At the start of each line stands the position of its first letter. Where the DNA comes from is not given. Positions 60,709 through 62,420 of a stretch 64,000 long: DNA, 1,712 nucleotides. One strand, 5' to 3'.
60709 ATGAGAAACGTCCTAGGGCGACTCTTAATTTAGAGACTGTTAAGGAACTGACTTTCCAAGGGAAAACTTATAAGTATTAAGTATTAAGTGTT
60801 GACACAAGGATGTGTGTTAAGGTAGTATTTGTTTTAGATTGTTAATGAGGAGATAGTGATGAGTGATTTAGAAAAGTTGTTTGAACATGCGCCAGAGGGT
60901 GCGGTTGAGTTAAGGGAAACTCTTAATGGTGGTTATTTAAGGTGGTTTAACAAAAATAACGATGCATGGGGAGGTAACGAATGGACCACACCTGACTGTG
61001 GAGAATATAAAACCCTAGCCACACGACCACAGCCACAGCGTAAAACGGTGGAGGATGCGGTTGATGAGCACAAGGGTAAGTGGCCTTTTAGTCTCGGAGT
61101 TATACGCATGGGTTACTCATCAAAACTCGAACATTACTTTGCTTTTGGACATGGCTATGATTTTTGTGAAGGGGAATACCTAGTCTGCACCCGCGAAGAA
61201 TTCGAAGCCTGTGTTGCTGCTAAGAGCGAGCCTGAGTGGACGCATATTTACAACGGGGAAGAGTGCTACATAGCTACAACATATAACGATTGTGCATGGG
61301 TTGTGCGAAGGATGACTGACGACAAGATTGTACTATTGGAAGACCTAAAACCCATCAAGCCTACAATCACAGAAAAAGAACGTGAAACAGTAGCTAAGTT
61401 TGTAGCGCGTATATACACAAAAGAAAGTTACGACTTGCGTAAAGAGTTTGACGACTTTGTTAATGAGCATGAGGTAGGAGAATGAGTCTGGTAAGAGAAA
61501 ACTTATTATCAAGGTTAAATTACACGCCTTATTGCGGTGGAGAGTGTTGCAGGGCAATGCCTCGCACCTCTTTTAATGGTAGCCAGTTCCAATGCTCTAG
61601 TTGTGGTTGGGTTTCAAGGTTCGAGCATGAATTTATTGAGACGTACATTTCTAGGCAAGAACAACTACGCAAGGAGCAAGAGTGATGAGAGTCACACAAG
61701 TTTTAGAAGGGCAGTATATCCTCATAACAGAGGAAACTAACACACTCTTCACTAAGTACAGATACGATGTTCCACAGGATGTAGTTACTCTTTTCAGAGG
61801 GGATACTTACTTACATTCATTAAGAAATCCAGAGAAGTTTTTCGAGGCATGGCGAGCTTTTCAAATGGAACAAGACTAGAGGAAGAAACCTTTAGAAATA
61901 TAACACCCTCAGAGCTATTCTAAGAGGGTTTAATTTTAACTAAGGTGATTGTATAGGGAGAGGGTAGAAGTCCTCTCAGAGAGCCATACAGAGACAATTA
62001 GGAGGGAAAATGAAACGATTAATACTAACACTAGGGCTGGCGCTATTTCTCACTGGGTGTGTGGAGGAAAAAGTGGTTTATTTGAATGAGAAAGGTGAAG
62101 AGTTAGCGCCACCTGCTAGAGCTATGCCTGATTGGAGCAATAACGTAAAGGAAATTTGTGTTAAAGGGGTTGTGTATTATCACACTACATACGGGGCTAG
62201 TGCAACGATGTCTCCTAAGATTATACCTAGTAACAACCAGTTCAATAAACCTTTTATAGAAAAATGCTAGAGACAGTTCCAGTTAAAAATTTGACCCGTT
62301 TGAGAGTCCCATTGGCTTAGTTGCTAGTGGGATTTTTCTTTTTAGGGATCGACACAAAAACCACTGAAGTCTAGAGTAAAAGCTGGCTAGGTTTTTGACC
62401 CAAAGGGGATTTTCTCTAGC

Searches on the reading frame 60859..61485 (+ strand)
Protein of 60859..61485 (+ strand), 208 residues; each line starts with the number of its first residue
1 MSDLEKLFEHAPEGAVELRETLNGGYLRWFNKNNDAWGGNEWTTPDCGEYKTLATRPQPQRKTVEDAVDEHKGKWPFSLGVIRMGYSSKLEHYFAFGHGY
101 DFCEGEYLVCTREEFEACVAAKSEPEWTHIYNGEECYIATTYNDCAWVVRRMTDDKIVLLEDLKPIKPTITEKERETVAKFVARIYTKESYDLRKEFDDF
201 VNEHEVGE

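Call 70: search_solved_structures(query=window:60859-61485:+, max_evalue=1)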
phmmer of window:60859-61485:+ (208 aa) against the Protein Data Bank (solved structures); distinct sequences matched with E-value up to 1: 1.
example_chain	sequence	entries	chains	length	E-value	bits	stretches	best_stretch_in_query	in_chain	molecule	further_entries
6b2z_f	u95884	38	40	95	0.93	12.4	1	71-98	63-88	ATP synthase subunit f, mitochondrial | ATP synthase subunit f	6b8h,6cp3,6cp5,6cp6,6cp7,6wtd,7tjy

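Call 72: find_homologous_proteins(query=window:60859-61485:+, max_evalue=0.001)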
Query window:60859-61485:+ (208 aa): 80 proteins with E <= 0.001 among 119 candidates.
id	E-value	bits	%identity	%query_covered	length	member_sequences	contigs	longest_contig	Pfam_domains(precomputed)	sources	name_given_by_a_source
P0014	4.4e-143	493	100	100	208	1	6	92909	-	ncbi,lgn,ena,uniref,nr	ncbi:transcription termination-antitermination domain-containing protein [Alteromonas phage vB_AmeM_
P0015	8.8e-42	161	44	100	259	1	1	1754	-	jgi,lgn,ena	-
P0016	2.7e-40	156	45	93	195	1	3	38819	-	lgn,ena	-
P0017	1.4e-39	154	48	100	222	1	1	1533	-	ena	-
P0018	1.4e-37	148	44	89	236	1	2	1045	-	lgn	-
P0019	2.0e-37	147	41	100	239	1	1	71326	-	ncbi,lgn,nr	ncbi:hypothetical protein vBAmePPT11V19_00067 [Alteromonas phage vB_AmeP_PT11-V19]|nr:hypothetical p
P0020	2.3e-36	144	44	100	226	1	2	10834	-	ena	-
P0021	3.7e-36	143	46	83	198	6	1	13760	-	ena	-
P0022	6.6e-36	142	41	99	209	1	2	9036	-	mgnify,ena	mgnify:CR=1 FL=1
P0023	2.8e-34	137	45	84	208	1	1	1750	-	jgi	jgi:hypothetical protein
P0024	3.2e-33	133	40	100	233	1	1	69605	-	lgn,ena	-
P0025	4.5e-33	133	43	97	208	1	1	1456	-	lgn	-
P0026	5.3e-33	133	44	59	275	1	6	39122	-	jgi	jgi:hypothetical protein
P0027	4.0e-32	130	42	100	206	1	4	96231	-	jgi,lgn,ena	-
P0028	4.6e-32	130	41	100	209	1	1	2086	-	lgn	-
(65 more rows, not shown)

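Call 79: predict_structure(alignment_id=A3)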
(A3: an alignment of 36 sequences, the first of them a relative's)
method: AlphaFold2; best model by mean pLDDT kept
length: 208 residues; sequences in the alignment: 36
mean_pLDDT: 87.1   pTM: 0.45
mean pLDDT of the five models: 87.1, 85.9, 85.5, 85.1, 84.0
residues with pLDDT >= 90: 107; 70-90: 89; 50-70: 12; < 50: 0
segments of 3 or more residues with pLDDT < 50: none
pLDDT, mean of each block of 10 residues (from residue 1): 79 92 90 93 89 83 93 87 91 90 92 94 81 92 93 90 86 86 70 78 81
secondary structure, 60 per line:
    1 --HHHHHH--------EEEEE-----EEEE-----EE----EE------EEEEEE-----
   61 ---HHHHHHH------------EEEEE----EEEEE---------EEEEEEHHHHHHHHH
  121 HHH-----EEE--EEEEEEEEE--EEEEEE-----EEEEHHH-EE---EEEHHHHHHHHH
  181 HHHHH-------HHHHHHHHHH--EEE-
elements in order: H3-8 E17-21 E27-30 E50-55 H64-70 E83-87 E92-96 E106-111 H112-123 E129-131 E134-142 E145-150 E156-159 E169-171 H172-185 H193-202 E205-207

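Call 81: fold_search(model_id=the predicted structure, library=pdb)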
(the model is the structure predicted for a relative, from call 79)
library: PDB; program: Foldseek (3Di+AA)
matches with E <= 10: 433; with E <= 0.001: 0
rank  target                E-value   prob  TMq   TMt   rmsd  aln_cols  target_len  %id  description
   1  9qeq_Z                1.4e-01  0.18  0.18  0.08  16.4       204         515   12  Structure of the transcribing Pol II-DSIF-SPT6-U1 snRNP complex (released 2025-07-09)
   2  7pks_Z                1.7e-01  0.25  0.18  0.14  14.2       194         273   12  Structural basis of Integrator-mediated transcription regulation (released 2021-12-08)
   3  9fyx_Z                1.7e-01  0.20  0.18  0.08  15.9       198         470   12  Influenza A/H7N9 polymerase pre-cleavage cap-snatching complex (released 2025-07-16)
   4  6kco_D                1.9e-01  0.77  0.17  0.41  18.7       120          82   16  Shuguo PWWP in complex with ssDNA (released 2020-07-01)
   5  8p4d_Z                2.7e-01  0.20  0.18  0.09  14.7       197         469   12  Structural insights into human co-transcriptional capping - structure 4 (released 2023-08-16)
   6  5oik_Z                2.9e-01  0.20  0.18  0.08  13.1       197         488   12  Structure of an RNA polymerase II-DSIF transcription elongation complex (released 2017-09-13)
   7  9g0a_Z                3.0e-01  0.15  0.18  0.08  15.0       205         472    9  Influenza A/H7N9 polymerase post-cleavage cap-snatching complex (released 2025-07-16)
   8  1kwo_A                4.8e-01  0.60  0.15  0.04  18.8        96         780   12  SCALLOP MYOSIN S1-ATPgammaS-p-PDM IN THE ACTIN-DETACHED CONFORMATION (released 2002-11-20)
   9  6kco_P                4.8e-01  0.47  0.17  0.40  18.7       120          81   16  Shuguo PWWP in complex with ssDNA (released 2020-07-01)
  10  9l0d_B                5.1e-01  0.04  0.11  0.06  22.0       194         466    9  Cryo-EM structure of the human MON1A/CCZ1/C18orf8 complex (released 2025-03-19)
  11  6kd6_B                5.4e-01  0.51  0.17  0.40  18.7       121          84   16  Shuguo PWWP domain (released 2020-07-01)
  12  8exw_A                5.4e-01  0.51  0.15  0.04  17.9       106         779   11  Drosophila melanogaster indirect flight muscle myosin II (subfragment-1) (released 2024-02-07)
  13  4qvz_B                6.5e-01  0.07  0.14  0.14  24.2       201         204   12  FMRP N-terminal domain (released 2014-12-03)
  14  5xp8_A                6.5e-01  0.03  0.09  0.04  21.7       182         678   15  Crystal structure of T. thermophilus Argonaute protein complexed with a bulge 4A5 on the guide strand (released 2018-04-18)
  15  5x68_B                6.8e-01  0.08  0.12  0.08  11.2        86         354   15  Crystal Structure of Human KMO (released 2018-02-21)
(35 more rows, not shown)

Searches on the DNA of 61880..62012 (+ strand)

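Call 29: search_dna_similar(query=window:61880-62012:+, collection=phages, mode=distant, max_evalue=1)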
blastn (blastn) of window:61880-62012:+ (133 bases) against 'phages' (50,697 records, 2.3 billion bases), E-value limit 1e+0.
Records with a match: 16; places in all: 18; records where one place covers at least 80% of the query: 2.
Best place of each record, by identity: >=99% 2; 95-99% 4; 90-95% 7; 80-90% 3.
By first word of the organism name: Bacillus 11; Alteromonas 2; Streptomyces 2; Enterobacter 1.
By host as written in the record: Bacillus pumilus BL-8 6; Bacillus pumilus BL8 5; Alteromonas sp. 2; Streptomyces lividans JI 1326 2; Enterobacter cloacae ATCC 13047 1.
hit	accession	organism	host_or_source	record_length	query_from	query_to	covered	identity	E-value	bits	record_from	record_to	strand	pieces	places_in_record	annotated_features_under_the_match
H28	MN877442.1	Alteromonas phage vB_AmeM_PT11-V22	Alteromonas sp.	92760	1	133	100%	100.0%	6e-62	241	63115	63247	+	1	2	hypothetical protein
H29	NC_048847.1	Alteromonas phage vB_AmeM_PT11-V22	Alteromonas sp.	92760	1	133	100%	100.0%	6e-62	241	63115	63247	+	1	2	hypothetical protein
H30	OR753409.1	Enterobacter phage vB_EclS_AS5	Enterobacter cloacae ATCC 13047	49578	28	71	33%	81.8%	1e-1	41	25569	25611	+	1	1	none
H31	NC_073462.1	Streptomyces phage Ibantik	Streptomyces lividans JI 1326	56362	76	114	29%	83.3%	1e-1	41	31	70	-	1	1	none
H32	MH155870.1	Streptomyces phage Ibantik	Streptomyces lividans JI 1326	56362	76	114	29%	83.3%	1e-1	41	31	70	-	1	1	none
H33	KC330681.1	Bacillus phage Gemini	Bacillus pumilus BL8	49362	23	48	20%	92.3%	4e-1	39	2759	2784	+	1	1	none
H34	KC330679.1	Bacillus phage Curly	Bacillus pumilus BL8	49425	23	48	20%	92.3%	4e-1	39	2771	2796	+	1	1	none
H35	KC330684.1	Bacillus phage Andromeda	Bacillus pumilus BL8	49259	23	48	20%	92.3%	4e-1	39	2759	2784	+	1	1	none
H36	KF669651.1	Bacillus phage Glittering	Bacillus pumilus BL-8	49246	23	48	20%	92.3%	4e-1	39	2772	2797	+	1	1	ribosome_binding_site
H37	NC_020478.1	Bacillus phage Andromeda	Bacillus pumilus BL8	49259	23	48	20%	92.3%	4e-1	39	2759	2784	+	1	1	none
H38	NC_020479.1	Bacillus phage Curly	Bacillus pumilus BL8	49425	23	48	20%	92.3%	4e-1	39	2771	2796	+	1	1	none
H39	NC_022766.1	Bacillus phage Glittering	Bacillus pumilus BL-8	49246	23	48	20%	92.3%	4e-1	39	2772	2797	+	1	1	ribosome_binding_site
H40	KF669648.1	Bacillus phage Blastoid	Bacillus pumilus BL-8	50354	25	48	18%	95.8%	4e-1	40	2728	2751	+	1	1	none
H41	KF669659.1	Bacillus phage Riggi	Bacillus pumilus BL-8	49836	25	48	18%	95.8%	4e-1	40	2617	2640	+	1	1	ribosome_binding_site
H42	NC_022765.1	Bacillus phage Riggi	Bacillus pumilus BL-8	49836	25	48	18%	95.8%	4e-1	40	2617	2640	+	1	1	ribosome_binding_site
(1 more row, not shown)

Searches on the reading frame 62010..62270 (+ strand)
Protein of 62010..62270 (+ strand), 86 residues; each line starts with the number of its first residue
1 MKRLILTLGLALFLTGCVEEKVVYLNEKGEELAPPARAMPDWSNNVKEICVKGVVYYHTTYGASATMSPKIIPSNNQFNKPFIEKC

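Call 56: find_homologous_proteins(query=window:62010-62270:+, max_evalue=0.001)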
Query window:62010-62270:+ (86 aa): 3 proteins with E <= 0.001 among 4 candidates.
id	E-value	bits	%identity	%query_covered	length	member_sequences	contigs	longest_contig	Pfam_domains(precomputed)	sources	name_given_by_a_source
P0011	8.5e-52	190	100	100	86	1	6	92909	-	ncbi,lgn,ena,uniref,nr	ncbi:hypothetical protein HWD03_gp097 [Alteromonas phage vB_AmeM_PT11-V22]|uniref:Lipoprotein n=1 Ta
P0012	1.4e-31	126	67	100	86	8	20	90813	-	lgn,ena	-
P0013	2.2e-16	77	65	72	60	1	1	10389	-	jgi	-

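Call 57: find_encoding_contigs(protein=P0012, flank=10000, max_places=5)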
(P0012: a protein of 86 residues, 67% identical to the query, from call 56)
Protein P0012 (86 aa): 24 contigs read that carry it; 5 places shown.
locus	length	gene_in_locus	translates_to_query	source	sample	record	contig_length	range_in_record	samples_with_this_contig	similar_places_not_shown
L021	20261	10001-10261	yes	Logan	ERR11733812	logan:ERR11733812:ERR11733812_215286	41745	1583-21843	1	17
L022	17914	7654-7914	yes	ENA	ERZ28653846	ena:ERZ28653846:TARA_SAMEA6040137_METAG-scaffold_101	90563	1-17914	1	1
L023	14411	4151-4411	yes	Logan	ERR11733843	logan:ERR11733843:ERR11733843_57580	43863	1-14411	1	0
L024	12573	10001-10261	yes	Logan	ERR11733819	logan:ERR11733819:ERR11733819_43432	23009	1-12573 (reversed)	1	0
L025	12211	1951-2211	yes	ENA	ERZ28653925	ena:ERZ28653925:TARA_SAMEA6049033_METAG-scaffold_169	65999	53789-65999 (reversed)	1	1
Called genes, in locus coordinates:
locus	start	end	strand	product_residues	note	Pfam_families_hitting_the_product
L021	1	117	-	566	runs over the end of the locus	?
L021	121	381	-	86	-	-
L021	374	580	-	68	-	-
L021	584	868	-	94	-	PF05154:TM2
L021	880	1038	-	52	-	-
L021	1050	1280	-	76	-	-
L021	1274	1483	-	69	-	-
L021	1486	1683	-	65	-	-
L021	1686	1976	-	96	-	-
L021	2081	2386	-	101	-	-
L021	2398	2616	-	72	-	-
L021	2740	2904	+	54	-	-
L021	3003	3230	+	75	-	PF13744:HTH_37 (weak)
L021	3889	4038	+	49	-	-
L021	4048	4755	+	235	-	PF02086:MethyltransfD12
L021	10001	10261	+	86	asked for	-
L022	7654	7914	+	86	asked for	-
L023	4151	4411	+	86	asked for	-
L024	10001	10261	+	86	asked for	-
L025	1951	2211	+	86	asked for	-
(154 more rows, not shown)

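Call 58: find_encoding_contigs(protein=P0013, flank=10000, max_places=2)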
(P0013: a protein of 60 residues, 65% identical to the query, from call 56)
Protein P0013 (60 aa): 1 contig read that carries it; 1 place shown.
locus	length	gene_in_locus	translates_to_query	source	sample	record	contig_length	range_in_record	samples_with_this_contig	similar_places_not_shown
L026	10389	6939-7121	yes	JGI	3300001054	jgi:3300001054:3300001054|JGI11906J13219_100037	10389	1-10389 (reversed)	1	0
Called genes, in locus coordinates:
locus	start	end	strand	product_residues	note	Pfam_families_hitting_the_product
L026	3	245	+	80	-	?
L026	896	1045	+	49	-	-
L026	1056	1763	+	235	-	PF02086:MethyltransfD12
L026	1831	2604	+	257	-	-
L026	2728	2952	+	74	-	-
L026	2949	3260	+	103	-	-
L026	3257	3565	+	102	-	-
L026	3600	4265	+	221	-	-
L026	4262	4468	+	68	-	-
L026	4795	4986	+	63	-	-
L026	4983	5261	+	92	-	-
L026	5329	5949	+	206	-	-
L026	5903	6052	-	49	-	-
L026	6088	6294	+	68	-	-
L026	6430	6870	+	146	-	-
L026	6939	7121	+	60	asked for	-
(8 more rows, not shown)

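Call 75: search_protein_families(library=pfam, proteins=[window:62010-62270:+], max_evalue=0.01)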
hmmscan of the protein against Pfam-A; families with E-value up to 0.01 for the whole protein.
window:62010-62270:+ (86 aa): 1 family
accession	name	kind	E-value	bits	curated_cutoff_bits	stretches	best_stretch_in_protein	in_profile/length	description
PF08139.17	LPAM_1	-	0.00016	22.3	20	1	1-17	1-17/18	Prokaryotic membrane lipoprotein lipid attachment site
